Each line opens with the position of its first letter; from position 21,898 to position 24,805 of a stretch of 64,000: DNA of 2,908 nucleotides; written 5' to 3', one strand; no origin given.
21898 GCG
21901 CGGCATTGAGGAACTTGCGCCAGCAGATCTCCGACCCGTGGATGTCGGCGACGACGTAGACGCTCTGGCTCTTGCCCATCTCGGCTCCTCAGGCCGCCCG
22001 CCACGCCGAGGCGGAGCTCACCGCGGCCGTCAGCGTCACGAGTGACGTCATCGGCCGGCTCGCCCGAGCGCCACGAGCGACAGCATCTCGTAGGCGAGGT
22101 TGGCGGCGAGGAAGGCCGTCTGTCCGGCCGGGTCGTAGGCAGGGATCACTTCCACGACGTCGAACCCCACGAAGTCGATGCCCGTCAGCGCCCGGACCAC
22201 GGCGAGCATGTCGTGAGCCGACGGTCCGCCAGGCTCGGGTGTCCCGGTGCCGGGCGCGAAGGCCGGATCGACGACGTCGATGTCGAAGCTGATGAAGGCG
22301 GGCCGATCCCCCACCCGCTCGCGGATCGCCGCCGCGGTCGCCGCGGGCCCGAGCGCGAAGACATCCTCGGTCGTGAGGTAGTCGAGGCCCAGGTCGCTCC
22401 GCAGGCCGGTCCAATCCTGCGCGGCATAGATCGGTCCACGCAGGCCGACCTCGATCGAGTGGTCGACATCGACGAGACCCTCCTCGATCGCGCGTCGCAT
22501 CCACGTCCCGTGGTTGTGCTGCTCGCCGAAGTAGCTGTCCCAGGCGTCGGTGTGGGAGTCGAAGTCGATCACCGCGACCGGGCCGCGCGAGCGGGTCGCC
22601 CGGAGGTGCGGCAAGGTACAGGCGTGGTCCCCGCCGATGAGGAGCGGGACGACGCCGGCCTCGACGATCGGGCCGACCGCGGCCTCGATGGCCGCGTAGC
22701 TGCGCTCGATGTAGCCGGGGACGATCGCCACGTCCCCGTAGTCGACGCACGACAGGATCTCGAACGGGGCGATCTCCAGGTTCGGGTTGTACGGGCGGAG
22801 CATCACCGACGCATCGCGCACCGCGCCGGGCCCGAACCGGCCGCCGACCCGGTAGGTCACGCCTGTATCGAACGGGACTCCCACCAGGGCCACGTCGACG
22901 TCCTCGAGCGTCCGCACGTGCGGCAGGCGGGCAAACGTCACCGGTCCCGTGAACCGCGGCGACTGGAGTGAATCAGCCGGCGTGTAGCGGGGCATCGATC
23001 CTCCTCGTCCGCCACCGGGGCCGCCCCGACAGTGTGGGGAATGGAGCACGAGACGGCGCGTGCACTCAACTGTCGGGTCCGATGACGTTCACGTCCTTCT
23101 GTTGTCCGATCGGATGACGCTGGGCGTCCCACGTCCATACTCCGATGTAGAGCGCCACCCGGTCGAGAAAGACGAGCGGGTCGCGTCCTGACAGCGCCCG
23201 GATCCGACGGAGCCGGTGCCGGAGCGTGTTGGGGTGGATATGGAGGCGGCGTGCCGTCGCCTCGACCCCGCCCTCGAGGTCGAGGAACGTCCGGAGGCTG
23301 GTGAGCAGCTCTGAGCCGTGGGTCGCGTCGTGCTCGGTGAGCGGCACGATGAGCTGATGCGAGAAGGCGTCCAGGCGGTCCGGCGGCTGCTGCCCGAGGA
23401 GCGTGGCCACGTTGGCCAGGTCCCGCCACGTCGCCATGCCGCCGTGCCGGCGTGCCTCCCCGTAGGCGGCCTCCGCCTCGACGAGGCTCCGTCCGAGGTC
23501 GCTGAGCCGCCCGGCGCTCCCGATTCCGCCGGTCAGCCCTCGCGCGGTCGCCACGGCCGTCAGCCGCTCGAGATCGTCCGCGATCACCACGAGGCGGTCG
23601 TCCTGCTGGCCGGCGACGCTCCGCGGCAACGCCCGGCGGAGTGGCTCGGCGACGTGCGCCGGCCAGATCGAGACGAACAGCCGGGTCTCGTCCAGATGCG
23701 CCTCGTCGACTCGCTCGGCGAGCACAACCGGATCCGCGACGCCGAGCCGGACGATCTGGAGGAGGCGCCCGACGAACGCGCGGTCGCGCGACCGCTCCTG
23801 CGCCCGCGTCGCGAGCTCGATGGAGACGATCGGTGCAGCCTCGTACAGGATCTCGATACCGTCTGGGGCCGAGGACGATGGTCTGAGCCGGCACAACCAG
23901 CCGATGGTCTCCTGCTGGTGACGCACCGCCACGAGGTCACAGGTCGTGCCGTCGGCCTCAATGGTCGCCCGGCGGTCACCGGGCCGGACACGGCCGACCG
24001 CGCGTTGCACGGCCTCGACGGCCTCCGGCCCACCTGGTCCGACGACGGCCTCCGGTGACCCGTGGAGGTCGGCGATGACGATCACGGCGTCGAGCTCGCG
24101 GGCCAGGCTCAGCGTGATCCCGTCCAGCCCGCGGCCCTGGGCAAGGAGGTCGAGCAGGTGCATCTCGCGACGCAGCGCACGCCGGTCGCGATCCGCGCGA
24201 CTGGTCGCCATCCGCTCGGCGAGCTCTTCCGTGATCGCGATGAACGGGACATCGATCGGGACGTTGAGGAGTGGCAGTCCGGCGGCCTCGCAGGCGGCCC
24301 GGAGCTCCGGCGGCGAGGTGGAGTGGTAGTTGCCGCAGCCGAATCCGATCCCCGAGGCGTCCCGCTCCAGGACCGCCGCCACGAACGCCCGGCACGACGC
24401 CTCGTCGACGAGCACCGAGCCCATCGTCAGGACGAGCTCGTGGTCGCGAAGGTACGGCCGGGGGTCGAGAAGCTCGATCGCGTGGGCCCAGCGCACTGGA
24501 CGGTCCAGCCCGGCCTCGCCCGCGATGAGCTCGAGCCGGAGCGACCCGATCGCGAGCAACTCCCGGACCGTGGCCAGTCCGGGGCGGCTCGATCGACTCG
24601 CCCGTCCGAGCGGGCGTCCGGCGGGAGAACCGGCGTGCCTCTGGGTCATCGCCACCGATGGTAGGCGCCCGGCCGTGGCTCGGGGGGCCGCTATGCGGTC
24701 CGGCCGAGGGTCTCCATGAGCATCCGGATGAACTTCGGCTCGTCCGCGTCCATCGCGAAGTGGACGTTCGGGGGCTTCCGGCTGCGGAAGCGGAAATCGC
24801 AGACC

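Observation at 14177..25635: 11-kb co-directional PucR-headed island of unknown substrate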

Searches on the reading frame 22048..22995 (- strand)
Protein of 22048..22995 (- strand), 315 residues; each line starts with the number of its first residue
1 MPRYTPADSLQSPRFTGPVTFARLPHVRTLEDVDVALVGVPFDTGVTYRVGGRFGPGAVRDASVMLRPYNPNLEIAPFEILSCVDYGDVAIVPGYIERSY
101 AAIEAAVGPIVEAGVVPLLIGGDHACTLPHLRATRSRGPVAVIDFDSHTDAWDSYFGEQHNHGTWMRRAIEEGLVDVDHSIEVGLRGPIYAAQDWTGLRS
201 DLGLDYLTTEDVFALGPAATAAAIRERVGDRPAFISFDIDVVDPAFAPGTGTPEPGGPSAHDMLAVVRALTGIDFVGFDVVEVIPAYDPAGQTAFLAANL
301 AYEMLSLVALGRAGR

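Call 5: search_protein_families(library=pfam, proteins=[window:22048-22995:-], max_evalue=0.001)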
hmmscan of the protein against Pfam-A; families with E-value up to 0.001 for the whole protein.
window:22048-22995:- (315 aa): 1 family
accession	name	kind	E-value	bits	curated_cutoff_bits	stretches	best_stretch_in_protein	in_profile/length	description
PF00491.26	Arginase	-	1.4e-84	284.3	22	1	34-305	2-279/280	Arginase family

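Call 6: search_protein_families(library=ncbifam, proteins=[window:22048-22995:-], max_evalue=0.001)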
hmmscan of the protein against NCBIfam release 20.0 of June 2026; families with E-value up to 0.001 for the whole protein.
window:22048-22995:- (315 aa): 5 families
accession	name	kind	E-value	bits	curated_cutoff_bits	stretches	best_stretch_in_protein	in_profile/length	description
NF002564.0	PRK02190.1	subfamily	8.4e-86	287.9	302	1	9-309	9-302/307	agmatinase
TIGR01230.1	agmatinase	equivalog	7.9e-62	209.4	174.3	1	30-306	10-274/275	agmatinase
TIGR01227.1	hutG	equivalog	2.9e-31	108.9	229.15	1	29-305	31-306/307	formimidoylglutamase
TIGR01229.1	rocF_arginase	equivalog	2.7e-14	53.2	227.6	1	230-293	217-283/300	arginase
NF010347.0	PRK13775.1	equivalog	2.5e-12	46.7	381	1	25-308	41-327/331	formimidoylglutamase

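Call 14: search_solved_structures(query=window:22048-22995:-, max_evalue=1e-10)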
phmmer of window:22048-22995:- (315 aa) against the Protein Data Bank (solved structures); distinct sequences matched with E-value up to 1e-10: 60.
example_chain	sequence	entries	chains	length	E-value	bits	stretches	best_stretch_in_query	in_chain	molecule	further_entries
3nio_A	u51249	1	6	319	1.6e-76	261.2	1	6-307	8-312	Guanidinobutyrase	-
3nip_A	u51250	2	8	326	2.8e-71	244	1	5-311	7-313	3-guanidinopropionase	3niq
1gq6_A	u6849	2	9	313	1.1e-64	222.4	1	8-307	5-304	PROCLAVAMINATE AMIDINO HYDROLASE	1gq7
4dz4_A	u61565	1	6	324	6.6e-58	200.1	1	14-314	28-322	Agmatinase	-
7lol_A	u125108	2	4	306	7.6e-50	173.6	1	21-309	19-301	Agmatinase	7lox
7lba_A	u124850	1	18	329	9.8e-50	173.2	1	21-309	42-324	Agmatinase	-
7esr_A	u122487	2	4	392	4.7e-44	154.5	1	11-311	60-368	Probable agmatinase 2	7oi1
9fek_A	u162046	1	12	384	1.5e-40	143.1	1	11-307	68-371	Putative agmatinase 2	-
3lhl_A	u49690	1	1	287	4.7e-31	111.8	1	31-307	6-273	Putative agmatinase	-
1wog_A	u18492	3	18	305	9.4e-31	110.8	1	15-306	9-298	agmatinase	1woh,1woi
3pzl_A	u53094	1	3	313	9.8e-31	110.8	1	29-302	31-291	Agmatine ureohydrolase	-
6vsu_A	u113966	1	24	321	1.7e-24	90.3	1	34-306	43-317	Arginase 1, mitochondrial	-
3m1r_A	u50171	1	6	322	1.7e-22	83.7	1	35-303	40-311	Formimidoylglutamase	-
8snf_D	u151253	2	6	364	3.5e-22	82.7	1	34-306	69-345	metformin hydrolase subunit A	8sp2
8ryi_C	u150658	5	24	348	7e-22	81.7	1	12-308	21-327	Arginase family protein | metformin hydrolase subunit B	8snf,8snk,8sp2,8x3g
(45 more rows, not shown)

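Call 63: search_solved_structures(query=window:22048-22995:-, max_evalue=1e-45, show_alignments=5)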
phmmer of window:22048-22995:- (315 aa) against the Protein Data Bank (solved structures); distinct sequences matched with E-value up to 1e-45: 6.
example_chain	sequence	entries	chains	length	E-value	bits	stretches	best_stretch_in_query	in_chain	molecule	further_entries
3nio_A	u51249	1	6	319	1.6e-76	261.2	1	6-307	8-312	Guanidinobutyrase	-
3nip_A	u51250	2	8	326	2.8e-71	244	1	5-311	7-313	3-guanidinopropionase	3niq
1gq6_A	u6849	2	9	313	1.1e-64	222.4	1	8-307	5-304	PROCLAVAMINATE AMIDINO HYDROLASE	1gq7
4dz4_A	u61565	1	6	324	6.6e-58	200.1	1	14-314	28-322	Agmatinase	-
7lol_A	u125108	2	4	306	7.6e-50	173.6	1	21-309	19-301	Agmatinase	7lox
7lba_A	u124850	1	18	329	9.8e-50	173.2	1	21-309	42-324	Agmatinase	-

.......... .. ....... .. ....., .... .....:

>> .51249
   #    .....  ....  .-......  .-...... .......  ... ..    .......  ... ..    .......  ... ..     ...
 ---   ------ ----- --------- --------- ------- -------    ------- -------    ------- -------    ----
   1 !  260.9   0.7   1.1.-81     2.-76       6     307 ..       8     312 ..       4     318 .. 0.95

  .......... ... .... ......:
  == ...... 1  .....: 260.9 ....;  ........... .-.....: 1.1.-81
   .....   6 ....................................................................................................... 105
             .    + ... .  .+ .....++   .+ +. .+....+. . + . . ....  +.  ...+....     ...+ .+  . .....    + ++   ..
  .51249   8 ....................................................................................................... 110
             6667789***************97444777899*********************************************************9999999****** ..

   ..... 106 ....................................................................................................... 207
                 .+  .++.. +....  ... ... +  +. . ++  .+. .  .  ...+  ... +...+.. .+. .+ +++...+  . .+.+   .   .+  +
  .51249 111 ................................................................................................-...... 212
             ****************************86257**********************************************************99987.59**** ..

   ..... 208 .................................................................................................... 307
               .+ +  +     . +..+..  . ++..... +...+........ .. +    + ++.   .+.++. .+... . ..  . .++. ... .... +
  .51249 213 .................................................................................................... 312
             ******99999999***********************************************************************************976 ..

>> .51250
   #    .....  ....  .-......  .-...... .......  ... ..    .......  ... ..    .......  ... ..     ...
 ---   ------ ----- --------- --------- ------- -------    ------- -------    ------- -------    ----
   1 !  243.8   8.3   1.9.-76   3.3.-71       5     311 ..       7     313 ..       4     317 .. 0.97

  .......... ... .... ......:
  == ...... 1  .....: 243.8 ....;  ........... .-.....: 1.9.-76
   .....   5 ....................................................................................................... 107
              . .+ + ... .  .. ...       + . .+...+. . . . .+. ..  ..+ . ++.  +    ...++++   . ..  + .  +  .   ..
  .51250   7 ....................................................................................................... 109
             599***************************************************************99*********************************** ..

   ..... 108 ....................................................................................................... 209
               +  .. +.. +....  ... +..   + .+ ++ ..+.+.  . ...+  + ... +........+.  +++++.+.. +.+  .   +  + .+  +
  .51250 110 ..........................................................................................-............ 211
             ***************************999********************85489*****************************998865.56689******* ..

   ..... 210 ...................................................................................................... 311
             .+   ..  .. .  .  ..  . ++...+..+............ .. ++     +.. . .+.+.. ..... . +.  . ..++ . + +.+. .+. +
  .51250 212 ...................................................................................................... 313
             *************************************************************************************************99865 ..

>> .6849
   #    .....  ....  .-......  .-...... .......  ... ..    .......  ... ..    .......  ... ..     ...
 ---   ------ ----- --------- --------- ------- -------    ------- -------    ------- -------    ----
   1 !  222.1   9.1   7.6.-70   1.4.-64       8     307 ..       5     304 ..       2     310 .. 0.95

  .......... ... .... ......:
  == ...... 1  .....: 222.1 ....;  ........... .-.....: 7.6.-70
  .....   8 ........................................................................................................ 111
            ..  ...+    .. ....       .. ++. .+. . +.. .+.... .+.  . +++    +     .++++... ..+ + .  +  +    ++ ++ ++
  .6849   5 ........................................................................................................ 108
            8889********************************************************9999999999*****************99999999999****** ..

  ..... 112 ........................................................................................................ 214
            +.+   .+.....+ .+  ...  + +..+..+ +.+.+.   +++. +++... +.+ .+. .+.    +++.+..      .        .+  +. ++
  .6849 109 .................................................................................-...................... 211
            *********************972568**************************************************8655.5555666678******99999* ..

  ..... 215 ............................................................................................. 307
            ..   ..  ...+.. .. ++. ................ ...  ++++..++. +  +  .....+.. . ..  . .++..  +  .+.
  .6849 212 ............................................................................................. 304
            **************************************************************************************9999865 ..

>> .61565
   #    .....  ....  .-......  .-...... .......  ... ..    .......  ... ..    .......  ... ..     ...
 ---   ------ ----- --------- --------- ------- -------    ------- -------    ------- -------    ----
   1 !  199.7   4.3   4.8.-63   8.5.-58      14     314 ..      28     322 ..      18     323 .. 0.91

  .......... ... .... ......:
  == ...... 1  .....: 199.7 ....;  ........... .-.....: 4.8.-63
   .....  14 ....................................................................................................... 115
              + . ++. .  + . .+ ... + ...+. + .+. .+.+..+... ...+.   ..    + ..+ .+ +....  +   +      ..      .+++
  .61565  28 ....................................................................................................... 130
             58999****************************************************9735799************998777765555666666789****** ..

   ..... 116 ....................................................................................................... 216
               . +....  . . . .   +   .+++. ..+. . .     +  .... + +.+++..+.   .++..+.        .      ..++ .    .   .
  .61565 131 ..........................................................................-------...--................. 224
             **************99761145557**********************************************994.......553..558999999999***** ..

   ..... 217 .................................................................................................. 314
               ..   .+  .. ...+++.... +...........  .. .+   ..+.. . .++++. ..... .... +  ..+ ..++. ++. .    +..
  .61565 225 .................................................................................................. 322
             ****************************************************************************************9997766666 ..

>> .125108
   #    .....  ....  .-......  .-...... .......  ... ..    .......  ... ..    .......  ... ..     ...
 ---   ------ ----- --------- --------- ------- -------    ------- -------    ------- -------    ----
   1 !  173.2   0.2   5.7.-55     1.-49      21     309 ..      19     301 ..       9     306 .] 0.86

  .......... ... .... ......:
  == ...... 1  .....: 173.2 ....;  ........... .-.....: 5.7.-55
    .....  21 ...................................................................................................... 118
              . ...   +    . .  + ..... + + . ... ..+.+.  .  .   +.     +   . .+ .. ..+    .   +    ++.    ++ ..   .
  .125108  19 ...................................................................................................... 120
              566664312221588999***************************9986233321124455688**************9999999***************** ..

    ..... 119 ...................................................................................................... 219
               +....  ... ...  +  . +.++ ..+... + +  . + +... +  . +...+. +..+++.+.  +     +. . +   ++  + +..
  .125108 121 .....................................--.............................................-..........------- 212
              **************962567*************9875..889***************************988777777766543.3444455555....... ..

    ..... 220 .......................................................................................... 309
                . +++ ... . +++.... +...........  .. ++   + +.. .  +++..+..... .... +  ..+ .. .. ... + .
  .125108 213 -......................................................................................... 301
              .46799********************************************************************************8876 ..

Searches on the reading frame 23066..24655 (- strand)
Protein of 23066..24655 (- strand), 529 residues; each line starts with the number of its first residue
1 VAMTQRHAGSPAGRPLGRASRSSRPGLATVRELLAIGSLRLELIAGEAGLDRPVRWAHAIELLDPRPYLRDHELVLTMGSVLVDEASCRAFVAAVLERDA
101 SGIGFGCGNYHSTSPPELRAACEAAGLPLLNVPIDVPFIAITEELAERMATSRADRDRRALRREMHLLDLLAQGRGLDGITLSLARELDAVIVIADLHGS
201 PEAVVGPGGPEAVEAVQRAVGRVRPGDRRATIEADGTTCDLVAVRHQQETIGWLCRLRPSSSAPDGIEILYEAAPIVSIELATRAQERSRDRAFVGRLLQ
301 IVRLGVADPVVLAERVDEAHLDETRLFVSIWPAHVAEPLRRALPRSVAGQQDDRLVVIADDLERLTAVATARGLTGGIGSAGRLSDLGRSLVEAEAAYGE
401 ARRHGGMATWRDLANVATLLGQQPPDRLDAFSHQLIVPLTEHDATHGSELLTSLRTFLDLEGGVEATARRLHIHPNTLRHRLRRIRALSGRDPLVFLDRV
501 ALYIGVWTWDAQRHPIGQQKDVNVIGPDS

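Call 5: search_protein_families(library=pfam, proteins=[window:23066-24655:-], max_evalue=0.001)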
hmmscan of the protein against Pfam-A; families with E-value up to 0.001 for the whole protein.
window:23066-24655:- (529 aa): 2 families
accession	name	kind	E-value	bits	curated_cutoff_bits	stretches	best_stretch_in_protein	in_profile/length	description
PF07905.16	PucR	-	8.1e-27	94.3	33.5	1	32-147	1-116/118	Purine catabolism regulatory protein-like family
PF13556.12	HTH_30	-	2.8e-17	62.7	27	1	450-505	1-56/59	PucR C-terminal helix-turn-helix domain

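Call 6: search_protein_families(library=ncbifam, proteins=[window:23066-24655:-], max_evalue=0.001)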
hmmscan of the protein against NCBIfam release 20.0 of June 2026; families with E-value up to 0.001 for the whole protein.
window:23066-24655:- (529 aa): 3 families
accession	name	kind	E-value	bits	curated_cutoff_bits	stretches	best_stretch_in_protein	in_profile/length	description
NF045769.1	TransActPmfR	equivalog_domain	3.8e-26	91.7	800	2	28-153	6-132/470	transcciptional activator PmfR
NF058503.1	SprTransRegAdeR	equivalog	3.8e-08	32.8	700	1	431-492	321-382/403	sporulation transcriptional activator AdeR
NF008550.0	PRK11477.1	equivalog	1.8e-05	23.8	612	1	434-506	306-379/385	CdaR family transcriptional regulator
